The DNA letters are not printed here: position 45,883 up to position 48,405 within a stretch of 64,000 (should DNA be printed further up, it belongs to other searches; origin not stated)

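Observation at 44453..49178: KAP transmembrane NTPase in a three-gene operon with a 740-aa helical partner and an Mrr-like nuclease: candidate undescribed defence system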

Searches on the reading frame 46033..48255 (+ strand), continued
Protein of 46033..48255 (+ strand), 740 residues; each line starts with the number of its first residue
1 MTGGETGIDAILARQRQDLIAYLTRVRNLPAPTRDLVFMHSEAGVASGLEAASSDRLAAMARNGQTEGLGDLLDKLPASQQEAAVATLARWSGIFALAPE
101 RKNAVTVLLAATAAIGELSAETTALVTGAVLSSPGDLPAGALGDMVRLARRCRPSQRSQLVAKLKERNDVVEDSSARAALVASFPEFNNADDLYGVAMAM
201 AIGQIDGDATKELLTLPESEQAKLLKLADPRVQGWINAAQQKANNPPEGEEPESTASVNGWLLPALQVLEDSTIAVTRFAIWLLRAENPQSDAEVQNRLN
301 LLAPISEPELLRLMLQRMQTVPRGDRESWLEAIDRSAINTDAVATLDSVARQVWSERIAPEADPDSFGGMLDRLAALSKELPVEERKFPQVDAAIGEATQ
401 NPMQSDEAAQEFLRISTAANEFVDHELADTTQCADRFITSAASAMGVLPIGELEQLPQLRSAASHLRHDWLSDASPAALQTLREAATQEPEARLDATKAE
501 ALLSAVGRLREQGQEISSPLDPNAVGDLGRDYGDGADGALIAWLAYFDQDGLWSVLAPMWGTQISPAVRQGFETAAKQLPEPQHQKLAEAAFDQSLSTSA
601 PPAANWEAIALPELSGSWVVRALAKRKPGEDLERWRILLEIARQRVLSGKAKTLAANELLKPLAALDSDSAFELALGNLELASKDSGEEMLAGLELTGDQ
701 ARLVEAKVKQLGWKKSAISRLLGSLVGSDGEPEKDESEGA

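Call 55: search_protein_families(library=pfam, proteins=[P0138, P0140, P0141, P0142, P0146, P0149, P0153, P0164], max_evalue=0.001)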
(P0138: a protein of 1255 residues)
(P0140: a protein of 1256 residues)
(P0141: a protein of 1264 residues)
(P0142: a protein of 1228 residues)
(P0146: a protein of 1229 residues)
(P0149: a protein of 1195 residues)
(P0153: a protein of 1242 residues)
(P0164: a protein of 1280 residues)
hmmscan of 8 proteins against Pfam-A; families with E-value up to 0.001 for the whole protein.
P0138 (1255 aa): 3 families
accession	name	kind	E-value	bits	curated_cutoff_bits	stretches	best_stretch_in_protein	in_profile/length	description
PF07693.20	KAP_NTPase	-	2.1e-30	106.4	20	1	44-364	20-291/293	KAP family P-loop domain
PF13401.12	AAA_22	-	1.2e-05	26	27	0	44-115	5-68/130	AAA domain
PF00004.35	AAA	-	0.00021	22.2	21.2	0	204-274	42-125/131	ATPase family associated with various cellular activities (AAA)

P0140 (1256 aa): 3 families
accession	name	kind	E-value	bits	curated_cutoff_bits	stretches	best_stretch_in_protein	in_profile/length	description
PF07693.20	KAP_NTPase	-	9.9e-28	97.7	20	1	42-365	19-292/293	KAP family P-loop domain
PF13401.12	AAA_22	-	3.3e-06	27.9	27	0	205-266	70-128/130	AAA domain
PF00004.35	AAA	-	0.00035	21.5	21.2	0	204-275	40-124/131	ATPase family associated with various cellular activities (AAA)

P0141 (1264 aa): 3 families
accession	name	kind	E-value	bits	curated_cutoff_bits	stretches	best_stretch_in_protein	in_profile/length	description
PF07693.20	KAP_NTPase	-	2.8e-27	96.2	20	1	68-386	23-292/293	KAP family P-loop domain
PF00004.35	AAA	-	4.1e-06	27.7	21.2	0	227-297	44-127/131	ATPase family associated with various cellular activities (AAA)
PF13401.12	AAA_22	-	2.8e-05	24.9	27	0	65-133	5-65/130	AAA domain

P0142 (1228 aa): 2 families
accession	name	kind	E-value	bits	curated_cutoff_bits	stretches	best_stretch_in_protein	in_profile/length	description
PF07693.20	KAP_NTPase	-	1.7e-29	103.4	20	1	46-367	19-292/293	KAP family P-loop domain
PF13401.12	AAA_22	-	0.00059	20.6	27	0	49-126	7-81/130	AAA domain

P0146 (1229 aa): 4 families
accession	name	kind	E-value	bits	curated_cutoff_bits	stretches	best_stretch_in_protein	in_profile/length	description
PF07693.20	KAP_NTPase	-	1.5e-33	116.7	20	1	45-373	12-292/293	KAP family P-loop domain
PF13401.12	AAA_22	-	7.3e-06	26.8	27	0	53-115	7-64/130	AAA domain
PF13191.12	AAA_16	-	4.2e-05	24.5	32.6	1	53-248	26-149/167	AAA ATPase domain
PF00004.35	AAA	-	0.0001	23.2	21.2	0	215-283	40-123/131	ATPase family associated with various cellular activities (AAA)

P0149 (1195 aa): 4 families
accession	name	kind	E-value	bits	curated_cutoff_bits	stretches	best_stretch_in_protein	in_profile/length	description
PF07693.20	KAP_NTPase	-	1.2e-31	110.6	20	1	36-372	4-292/293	KAP family P-loop domain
PF13401.12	AAA_22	-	4.2e-05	24.3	27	0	49-114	4-64/130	AAA domain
PF13191.12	AAA_16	-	6.9e-05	23.9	32.6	1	47-254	21-155/167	AAA ATPase domain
PF00004.35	AAA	-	0.00016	22.5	21.2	0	212-283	38-124/131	ATPase family associated with various cellular activities (AAA)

P0153 (1242 aa): 4 families
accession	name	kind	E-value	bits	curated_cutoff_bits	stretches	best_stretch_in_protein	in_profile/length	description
PF07693.20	KAP_NTPase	-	4.8e-33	115.1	20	1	33-378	5-291/293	KAP family P-loop domain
PF13401.12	AAA_22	-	1.1e-05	26.2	27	0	45-121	4-78/130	AAA domain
PF00004.35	AAA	-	2.6e-05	25.1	21.2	0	193-289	23-121/131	ATPase family associated with various cellular activities (AAA)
PF20693.3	YobI-ATPase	-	0.00048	20.2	27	0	36-263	5-232/363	YobI-like P-loop NTPase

P0164 (1280 aa): 1 family
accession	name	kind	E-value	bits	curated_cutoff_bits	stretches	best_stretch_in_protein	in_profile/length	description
PF07693.20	KAP_NTPase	-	1.4e-34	120.1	20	1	50-386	4-292/293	KAP family P-loop domain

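Call 56: search_protein_families(library=padloc, proteins=[P0138, P0140, P0141, P0142, P0146, P0149, P0153, P0164], max_evalue=0.001)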
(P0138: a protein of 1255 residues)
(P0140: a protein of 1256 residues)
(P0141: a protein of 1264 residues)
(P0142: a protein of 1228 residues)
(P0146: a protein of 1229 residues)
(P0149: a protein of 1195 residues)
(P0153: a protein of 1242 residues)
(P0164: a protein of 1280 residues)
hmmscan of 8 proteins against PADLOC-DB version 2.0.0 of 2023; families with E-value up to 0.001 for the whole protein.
P0138 (1255 aa): 6 families
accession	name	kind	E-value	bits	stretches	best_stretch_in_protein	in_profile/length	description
PDLC02209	QatA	-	2.1e-16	57.7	1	205-306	185-285/646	-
PDLC02361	PifA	-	2.5e-16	57.5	1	8-358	2-312/720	PifA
PDLC02210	QatA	-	9.1e-16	55.5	1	30-317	20-292/593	-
PDLC04959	PDC-S20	-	4.8e-14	50.8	1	208-269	171-235/464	-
PDLC04956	PDC-S20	-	4.5e-11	40.8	1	212-305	173-255/450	-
PDLC04957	PDC-S20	-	0.00014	19.5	1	210-269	173-232/446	-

P0140 (1256 aa): 6 families
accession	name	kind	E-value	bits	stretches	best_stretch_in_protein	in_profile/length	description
PDLC02209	QatA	-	5.2e-19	66.3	1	201-317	183-296/646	-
PDLC04959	PDC-S20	-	2.4e-18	65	1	21-269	18-235/464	-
PDLC02210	QatA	-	2e-16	57.7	1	195-309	179-284/593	-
PDLC02361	PifA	-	5.1e-14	49.8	1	179-370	146-324/720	PifA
PDLC04956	PDC-S20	-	1.8e-13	48.7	1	219-373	179-330/450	-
PDLC04957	PDC-S20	-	2.8e-06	25.1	1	220-269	182-232/446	-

P0141 (1264 aa): 6 families
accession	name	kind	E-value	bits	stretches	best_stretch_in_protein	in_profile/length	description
PDLC02210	QatA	-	1.1e-16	58.5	1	68-331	35-285/593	-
PDLC02361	PifA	-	7.3e-16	55.9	1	32-384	5-317/720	PifA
PDLC02209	QatA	-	6.3e-15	52.8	1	218-329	177-287/646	-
PDLC04959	PDC-S20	-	1.7e-12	45.6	1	238-290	183-235/464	-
PDLC04956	PDC-S20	-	9.9e-08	29.8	1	240-295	179-234/450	-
PDLC04957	PDC-S20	-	0.00064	17.3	0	241-290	182-232/446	-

P0142 (1228 aa): 6 families
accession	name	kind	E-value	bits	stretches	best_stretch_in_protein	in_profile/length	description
PDLC04959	PDC-S20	-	6.2e-19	66.9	2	209-271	170-235/464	-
PDLC02210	QatA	-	1.5e-18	64.6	1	47-272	32-253/593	-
PDLC02209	QatA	-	1.3e-15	55.1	1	206-309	184-286/646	-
PDLC04956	PDC-S20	-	1.6e-13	48.9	1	221-310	179-258/450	-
PDLC02361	PifA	-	3.2e-11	40.5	1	14-314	5-263/720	PifA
PDLC04957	PDC-S20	-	7.6e-07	27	1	211-271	172-232/446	-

P0146 (1229 aa): 7 families
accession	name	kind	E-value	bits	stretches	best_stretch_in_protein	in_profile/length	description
PDLC02209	QatA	-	2e-24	84.2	1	205-316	176-284/646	-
PDLC02210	QatA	-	7.7e-22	75.5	1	44-314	25-278/593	-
PDLC04959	PDC-S20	-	1.4e-20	72.3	1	204-281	158-236/464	-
PDLC02361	PifA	-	4.9e-17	59.8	2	182-371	138-317/720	PifA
PDLC04956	PDC-S20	-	2.9e-13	48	1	226-316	175-255/450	-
PDLC04957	PDC-S20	-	7.6e-08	30.2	1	228-280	179-232/446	-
PDLC04958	PDC-S20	-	1.8e-05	22.2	0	228-313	171-254/458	-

P0149 (1195 aa): 7 families
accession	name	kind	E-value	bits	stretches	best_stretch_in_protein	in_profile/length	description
PDLC02210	QatA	-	5e-25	86.1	1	29-313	10-278/593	-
PDLC02209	QatA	-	7.7e-25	85.6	1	44-319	25-288/646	-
PDLC02361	PifA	-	9.9e-22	75.3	1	16-371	4-318/720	PifA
PDLC04959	PDC-S20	-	2.1e-17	61.8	1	28-279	18-235/464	-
PDLC04956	PDC-S20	-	5.5e-11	40.5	1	223-316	173-256/450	-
PDLC04957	PDC-S20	-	2.3e-10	38.5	1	221-279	173-232/446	-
PDLC04958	PDC-S20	-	5.2e-08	30.6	0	221-288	165-232/458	-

P0153 (1242 aa): 6 families
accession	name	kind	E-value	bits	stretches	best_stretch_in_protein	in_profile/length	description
PDLC02361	PifA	-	6.3e-22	75.9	1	12-377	4-317/720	PifA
PDLC04959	PDC-S20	-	1.2e-16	59.4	1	217-286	169-235/464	-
PDLC02210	QatA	-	1.8e-16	57.8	1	39-321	25-279/593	-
PDLC02209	QatA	-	9.8e-15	52.2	1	38-322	24-284/646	-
PDLC04956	PDC-S20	-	8.4e-10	36.6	1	219-323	162-256/450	-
PDLC04957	PDC-S20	-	4.1e-06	24.5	1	219-286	158-232/446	-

P0164 (1280 aa): 7 families
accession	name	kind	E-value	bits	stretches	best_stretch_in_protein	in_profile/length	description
PDLC02209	QatA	-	4e-25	86.5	1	222-334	181-290/646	-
PDLC02361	PifA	-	3.7e-19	66.8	2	31-93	5-69/720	PifA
PDLC02210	QatA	-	5.7e-17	59.4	2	227-327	188-279/593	-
PDLC04959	PDC-S20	-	3.4e-13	48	1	38-290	14-233/464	-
PDLC04956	PDC-S20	-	2.4e-09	35.1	1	221-331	158-258/450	-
PDLC04957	PDC-S20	-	2.1e-05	22.2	1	234-293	173-233/446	-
PDLC04958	PDC-S20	-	0.00022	18.7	0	230-297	161-228/458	-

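Call 68: list_cluster_members(proteins=[P0138, P0140, P0141, P0142, P0146, P0147, P0149, P0153, P0159, P0164])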
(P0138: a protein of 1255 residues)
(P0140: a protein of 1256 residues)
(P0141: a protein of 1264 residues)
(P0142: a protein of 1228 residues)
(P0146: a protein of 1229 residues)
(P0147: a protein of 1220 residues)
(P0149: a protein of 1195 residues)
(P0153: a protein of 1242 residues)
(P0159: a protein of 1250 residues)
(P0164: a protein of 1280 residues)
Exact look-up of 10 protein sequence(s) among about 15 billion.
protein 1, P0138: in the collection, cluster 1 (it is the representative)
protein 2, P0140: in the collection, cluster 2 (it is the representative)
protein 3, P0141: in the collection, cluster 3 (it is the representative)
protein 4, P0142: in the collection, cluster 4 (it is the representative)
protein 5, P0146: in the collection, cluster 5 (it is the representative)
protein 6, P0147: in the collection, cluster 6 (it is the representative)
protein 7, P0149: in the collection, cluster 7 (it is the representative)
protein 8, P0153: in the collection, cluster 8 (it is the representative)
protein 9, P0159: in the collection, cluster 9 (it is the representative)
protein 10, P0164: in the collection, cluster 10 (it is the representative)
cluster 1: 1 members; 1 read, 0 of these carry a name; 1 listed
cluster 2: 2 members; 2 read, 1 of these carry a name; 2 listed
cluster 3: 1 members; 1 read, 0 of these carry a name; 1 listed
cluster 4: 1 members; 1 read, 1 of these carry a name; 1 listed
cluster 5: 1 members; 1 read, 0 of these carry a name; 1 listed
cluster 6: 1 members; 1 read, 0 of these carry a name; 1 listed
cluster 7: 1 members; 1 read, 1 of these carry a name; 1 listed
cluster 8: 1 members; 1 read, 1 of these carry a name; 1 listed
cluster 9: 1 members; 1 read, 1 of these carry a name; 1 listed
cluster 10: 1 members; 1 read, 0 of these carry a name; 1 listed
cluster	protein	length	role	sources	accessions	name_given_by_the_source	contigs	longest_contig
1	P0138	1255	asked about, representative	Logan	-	-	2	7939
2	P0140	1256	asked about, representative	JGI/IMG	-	hypothetical protein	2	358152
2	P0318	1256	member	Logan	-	-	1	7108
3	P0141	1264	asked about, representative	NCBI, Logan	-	-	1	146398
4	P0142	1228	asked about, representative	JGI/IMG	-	hypothetical protein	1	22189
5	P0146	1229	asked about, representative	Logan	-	-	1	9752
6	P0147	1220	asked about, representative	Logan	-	-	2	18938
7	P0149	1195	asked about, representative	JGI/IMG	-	hypothetical protein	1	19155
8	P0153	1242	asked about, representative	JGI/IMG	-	KAP family P-loop domain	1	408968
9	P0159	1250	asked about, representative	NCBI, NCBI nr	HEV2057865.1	MAG TPA: P-loop NTPase fold protein, partial [Solirubrobacteraceae bacterium] | P-loop NTPase fold protein [Solirubrobacteraceae bacterium]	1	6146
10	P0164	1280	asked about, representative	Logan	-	-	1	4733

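Call 69: find_encoding_contigs(protein=P0153, flank=8000, max_places=1)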
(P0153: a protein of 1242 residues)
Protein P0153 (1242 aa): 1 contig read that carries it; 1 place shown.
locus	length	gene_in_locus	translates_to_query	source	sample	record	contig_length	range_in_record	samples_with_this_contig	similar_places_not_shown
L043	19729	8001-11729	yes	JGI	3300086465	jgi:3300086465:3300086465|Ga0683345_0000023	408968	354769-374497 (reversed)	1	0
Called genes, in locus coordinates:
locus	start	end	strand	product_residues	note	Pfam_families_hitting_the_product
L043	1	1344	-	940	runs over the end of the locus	PF10593:Z1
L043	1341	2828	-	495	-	PF13589:HATPase_c_3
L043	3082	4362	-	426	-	PF02518:HATPase_c, PF13589:HATPase_c_3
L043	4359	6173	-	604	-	PF00145:DNA_methylase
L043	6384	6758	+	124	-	PF03852:Vsr, PF18741:MTES_1575 (faint)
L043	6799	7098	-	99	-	-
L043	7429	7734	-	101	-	-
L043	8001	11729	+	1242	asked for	PF07693:KAP_NTPase, PF13401:AAA_22 (faint)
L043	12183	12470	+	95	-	-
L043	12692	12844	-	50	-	-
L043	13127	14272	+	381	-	PF01926:MMR_HSR1 (weak), PF05128:DUF697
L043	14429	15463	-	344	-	PF01244:Peptidase_M19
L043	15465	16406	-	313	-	PF10017:Methyltransf_33 (faint)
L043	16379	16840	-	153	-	PF01243:PNPOx_N (weak)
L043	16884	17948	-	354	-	PF03781:FGE-sulfatase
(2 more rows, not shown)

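Call 70: find_encoding_contigs(protein=P0140, flank=8000, max_places=1)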
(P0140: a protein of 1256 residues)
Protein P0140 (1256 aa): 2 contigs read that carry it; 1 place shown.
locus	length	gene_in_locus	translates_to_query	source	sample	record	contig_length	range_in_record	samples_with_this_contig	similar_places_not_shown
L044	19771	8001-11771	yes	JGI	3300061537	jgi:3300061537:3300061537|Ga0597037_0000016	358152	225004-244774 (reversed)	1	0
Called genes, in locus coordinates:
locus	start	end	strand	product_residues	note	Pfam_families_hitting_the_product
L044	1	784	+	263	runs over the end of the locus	-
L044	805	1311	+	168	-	-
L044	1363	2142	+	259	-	-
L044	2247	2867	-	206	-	PF01553:Acyltransferase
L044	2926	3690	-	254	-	PF00106:adh_short, PF08659:KR, PF13561:adh_short_C2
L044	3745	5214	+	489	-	PF00479:G6PD_N, PF02781:G6PD_C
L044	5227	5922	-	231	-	-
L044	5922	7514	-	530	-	PF05168:HEPN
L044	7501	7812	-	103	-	-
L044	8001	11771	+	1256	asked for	PF07693:KAP_NTPase, PF13401:AAA_22 (faint)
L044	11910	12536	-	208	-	-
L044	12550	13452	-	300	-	PF01087:GalP_UDP_transf, PF16268:DUF4921 (weak)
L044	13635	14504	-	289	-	PF01145:Band_7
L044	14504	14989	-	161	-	PF01957:NfeD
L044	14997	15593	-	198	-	PF08534:Redoxin, PF00578:AhpC-TSA, PF00085:Thioredoxin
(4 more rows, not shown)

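Call 77: search_dna_similar(query=window:46033-48252:+, collection=plasmids, mode=protein, max_evalue=0.0001, max_rows=15)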
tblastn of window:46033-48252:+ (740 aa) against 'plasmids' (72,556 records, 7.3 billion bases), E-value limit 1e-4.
No match.

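Call 78: search_dna_similar(query=window:46033-48252:+, collection=phages, mode=protein, max_evalue=0.0001, max_rows=10)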
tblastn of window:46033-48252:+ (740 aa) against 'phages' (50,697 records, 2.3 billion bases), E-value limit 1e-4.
No match.

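Call 86: search_protein_families(library=pfam, proteins=[L006:5451-6344:+, L006:6400-7674:+, L038:6148-7119:+, L001:12295-12753:+, L040:3278-4486:-, L040:5179-6459:+, L040:6505-8901:+, L008:5807-6640:+, L002:5755-6399:-], max_evalue=0.01)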
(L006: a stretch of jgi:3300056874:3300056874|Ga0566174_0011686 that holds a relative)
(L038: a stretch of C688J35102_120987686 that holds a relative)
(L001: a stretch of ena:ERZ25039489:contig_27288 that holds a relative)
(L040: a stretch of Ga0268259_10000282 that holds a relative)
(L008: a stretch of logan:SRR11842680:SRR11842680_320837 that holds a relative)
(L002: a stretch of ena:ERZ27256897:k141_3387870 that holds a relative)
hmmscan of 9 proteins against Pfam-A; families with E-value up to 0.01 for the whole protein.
L006:5451-6344:+ (298 aa): 1 family
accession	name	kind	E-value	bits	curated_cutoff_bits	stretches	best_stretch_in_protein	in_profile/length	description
PF04471.18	Mrr_cat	-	2.6e-10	40.9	21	1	19-121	5-102/115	Restriction endonuclease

L006:6400-7674:+ (425 aa): 1 family
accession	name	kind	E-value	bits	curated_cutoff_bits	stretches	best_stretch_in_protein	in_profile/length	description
PF25164.1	CoiA_N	-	0.0016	18.4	26.3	0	97-110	16-29/50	Competence protein CoiA, N-terminal domain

L038:6148-7119:+ (324 aa): 1 family
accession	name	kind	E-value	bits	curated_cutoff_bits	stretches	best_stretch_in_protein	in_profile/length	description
PF16933.10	PelG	-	0.008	15.6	29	0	27-78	167-220/452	Putative exopolysaccharide Exporter (EPS-E)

L001:12295-12753:+ (153 aa): 1 family
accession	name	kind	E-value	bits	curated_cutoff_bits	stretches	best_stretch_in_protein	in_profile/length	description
PF14155.11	DUF4307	-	0.0017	18.7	27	1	92-137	2-47/111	Domain of unknown function (DUF4307)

L040:3278-4486:- (402 aa): 4 families
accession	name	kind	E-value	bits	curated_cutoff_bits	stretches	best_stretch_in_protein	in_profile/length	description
PF00441.29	Acyl-CoA_dh_1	-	5.5e-50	169.8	22.4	1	252-400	1-149/150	Acyl-CoA dehydrogenase, C-terminal domain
PF02771.21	Acyl-CoA_dh_N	-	1.9e-38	131.7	22.9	1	28-141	2-113/113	Acyl-CoA dehydrogenase, N-terminal domain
PF02770.24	Acyl-CoA_dh_M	-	6.5e-24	84.4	33.3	1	145-240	1-97/97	Acyl-CoA dehydrogenase, middle domain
PF08028.16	Acyl-CoA_dh_2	-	2.1e-15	57.6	22.7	1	268-381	2-125/134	Acyl-CoA dehydrogenase, C-terminal domain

L040:5179-6459:+ (426 aa): 0 families

L040:6505-8901:+ (798 aa): 3 families
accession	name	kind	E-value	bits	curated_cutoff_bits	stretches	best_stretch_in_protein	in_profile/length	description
PF01039.27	Carboxyl_trans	-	3.9e-173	577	22.3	1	310-795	1-492/493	Carboxyl transferase domain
PF03255.19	ACCA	-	5.4e-07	29.5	23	1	616-731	126-237/310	Acetyl co-enzyme A carboxylase carboxyltransferase-like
PF06833.16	MdcE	-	0.0011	19.2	32.7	1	638-729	28-119/196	Malonate decarboxylase gamma subunit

L008:5807-6640:+ (277 aa): 0 families

L002:5755-6399:- (214 aa): 0 families
